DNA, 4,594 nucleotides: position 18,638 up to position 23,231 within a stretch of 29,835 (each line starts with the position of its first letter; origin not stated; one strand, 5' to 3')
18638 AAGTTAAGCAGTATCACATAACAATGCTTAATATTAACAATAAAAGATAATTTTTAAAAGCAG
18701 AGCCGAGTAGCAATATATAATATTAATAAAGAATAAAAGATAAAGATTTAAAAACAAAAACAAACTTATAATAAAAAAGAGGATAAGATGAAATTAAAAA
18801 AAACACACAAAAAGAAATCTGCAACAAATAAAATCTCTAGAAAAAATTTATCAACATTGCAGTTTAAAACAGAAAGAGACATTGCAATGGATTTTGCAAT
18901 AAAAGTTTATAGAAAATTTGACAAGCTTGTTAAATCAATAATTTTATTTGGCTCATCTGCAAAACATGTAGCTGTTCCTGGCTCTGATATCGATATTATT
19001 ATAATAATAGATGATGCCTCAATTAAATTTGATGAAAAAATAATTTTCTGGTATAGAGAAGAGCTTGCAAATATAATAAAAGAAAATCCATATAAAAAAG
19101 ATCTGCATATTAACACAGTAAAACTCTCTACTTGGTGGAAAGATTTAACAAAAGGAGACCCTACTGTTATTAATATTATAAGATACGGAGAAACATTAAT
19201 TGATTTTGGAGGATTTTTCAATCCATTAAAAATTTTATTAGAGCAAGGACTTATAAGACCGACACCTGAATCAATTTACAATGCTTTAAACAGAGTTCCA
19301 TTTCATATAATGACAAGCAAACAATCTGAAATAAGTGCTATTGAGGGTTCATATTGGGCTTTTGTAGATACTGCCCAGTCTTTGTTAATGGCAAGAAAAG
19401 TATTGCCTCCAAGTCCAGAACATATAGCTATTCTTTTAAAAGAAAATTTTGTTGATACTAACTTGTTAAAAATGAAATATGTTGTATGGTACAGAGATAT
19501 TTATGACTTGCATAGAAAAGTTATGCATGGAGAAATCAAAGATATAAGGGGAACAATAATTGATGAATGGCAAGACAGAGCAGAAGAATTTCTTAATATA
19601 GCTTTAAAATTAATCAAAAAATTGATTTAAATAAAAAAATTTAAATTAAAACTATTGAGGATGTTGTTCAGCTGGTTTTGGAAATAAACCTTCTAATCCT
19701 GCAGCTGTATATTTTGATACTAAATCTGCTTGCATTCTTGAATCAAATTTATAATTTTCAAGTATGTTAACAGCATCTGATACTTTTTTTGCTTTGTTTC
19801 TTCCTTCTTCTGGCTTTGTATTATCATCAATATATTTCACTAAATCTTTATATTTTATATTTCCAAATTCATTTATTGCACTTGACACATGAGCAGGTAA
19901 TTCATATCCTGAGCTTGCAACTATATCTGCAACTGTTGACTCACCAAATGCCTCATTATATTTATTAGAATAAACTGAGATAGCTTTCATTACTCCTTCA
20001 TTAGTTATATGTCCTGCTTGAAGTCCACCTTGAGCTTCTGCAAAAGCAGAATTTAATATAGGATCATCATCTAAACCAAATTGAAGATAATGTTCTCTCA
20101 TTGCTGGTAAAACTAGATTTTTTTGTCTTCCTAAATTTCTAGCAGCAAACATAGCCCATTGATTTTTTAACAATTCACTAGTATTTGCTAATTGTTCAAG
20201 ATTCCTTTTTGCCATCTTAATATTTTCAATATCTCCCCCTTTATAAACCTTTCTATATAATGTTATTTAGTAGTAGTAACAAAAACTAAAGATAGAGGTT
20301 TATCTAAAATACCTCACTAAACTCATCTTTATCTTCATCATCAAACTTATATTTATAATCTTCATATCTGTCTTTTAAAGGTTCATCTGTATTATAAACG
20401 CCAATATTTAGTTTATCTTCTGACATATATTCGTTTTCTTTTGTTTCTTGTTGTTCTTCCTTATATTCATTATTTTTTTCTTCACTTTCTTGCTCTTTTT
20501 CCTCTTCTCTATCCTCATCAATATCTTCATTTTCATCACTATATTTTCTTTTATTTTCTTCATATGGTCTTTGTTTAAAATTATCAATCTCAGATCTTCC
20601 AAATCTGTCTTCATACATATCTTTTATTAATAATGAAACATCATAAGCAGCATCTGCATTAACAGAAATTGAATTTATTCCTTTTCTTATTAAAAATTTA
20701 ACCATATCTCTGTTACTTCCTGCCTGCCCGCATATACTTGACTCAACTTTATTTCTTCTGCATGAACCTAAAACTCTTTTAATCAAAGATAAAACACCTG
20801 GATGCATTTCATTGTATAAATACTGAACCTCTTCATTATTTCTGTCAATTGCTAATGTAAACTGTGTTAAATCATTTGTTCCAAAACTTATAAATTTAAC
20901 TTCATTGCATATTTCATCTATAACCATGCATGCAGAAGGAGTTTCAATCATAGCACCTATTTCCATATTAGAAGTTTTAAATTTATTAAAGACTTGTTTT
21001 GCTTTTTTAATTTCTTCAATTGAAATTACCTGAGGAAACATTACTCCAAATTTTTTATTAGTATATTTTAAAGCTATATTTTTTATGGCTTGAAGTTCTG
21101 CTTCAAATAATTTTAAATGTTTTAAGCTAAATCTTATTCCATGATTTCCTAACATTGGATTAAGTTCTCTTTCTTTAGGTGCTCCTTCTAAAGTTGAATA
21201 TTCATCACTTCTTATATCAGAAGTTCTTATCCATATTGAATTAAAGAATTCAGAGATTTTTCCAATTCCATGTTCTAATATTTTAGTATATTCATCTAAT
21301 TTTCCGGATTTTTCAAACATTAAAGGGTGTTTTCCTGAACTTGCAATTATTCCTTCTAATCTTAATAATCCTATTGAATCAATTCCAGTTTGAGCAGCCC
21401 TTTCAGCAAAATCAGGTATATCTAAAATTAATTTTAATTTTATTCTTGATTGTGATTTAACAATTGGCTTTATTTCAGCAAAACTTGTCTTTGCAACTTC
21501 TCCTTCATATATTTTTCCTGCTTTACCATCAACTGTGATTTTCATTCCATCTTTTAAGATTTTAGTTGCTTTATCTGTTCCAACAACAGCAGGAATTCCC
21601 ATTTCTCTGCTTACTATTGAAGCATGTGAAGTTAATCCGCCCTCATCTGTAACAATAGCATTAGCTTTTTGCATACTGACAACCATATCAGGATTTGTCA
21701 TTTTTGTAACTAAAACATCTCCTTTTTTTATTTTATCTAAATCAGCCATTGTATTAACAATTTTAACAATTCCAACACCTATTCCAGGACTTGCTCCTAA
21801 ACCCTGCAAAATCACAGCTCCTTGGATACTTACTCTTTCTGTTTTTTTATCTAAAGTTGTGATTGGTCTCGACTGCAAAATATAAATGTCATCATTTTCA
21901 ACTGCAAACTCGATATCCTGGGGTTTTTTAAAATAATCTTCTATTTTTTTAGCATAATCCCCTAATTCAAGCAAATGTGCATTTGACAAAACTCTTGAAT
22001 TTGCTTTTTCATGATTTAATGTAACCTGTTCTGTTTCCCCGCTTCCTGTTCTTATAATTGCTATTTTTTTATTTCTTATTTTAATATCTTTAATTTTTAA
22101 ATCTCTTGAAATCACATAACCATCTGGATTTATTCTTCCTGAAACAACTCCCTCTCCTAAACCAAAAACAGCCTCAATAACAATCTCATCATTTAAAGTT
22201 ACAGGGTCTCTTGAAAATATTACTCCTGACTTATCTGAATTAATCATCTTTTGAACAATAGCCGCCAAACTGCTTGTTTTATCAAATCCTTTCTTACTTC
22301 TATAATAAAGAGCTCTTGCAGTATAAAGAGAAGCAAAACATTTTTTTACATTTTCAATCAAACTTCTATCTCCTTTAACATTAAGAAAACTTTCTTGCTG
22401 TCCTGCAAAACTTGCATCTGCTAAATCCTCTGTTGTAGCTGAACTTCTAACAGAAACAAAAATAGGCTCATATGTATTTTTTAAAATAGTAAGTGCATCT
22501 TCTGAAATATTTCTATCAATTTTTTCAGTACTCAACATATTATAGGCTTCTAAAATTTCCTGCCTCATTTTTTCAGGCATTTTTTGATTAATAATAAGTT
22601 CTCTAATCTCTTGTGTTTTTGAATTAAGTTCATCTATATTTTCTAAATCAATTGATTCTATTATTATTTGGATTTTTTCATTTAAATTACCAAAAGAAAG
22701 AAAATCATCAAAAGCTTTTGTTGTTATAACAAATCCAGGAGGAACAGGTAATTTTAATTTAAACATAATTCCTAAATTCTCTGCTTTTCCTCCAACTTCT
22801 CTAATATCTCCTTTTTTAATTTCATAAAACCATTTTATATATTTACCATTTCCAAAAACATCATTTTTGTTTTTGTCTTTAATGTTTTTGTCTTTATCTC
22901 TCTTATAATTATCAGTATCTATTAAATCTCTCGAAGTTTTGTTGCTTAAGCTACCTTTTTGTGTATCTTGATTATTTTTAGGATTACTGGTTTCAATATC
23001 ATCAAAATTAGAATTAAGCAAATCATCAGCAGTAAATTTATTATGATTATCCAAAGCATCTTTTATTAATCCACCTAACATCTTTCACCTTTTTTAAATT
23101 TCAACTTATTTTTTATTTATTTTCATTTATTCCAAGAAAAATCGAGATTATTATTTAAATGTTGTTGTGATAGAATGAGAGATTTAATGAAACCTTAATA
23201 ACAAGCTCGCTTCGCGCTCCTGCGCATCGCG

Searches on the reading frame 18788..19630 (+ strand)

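Call 51: search_protein_families(library=pfam, proteins=[window:18788-19630:+], max_evalue=0.001)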
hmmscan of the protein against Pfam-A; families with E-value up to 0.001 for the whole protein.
window:18788-19630:+ (280 aa): 2 families
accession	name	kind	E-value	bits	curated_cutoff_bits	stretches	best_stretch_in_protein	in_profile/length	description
PF01909.29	NTP_transf_2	-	2.1e-08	34.9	21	1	44-110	11-71/93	Nucleotidyltransferase domain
PF18765.7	Polbeta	-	5.2e-07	30.2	26.9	1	45-96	10-58/93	Polymerase beta, Nucleotidyltransferase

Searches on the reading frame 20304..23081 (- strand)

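Call 51: search_protein_families(library=pfam, proteins=[window:20304-23081:-], max_evalue=0.001)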
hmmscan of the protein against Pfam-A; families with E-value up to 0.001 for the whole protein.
window:20304-23081:- (925 aa): 3 families
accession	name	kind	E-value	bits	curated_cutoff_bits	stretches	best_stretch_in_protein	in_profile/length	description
PF01326.24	PPDK_N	-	3.6e-101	339.2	27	1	95-416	3-318/328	Pyruvate phosphate dikinase, AMP/ATP-binding domain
PF02896.24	PEP-utilizers_C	-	6.5e-67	226.2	22.8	1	535-819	8-288/293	PEP-utilising enzyme, PEP-binding domain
PF00391.29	PEP-utilizers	-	8.9e-28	96.2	23.1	1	451-522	1-72/72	PEP-utilising enzyme, mobile domain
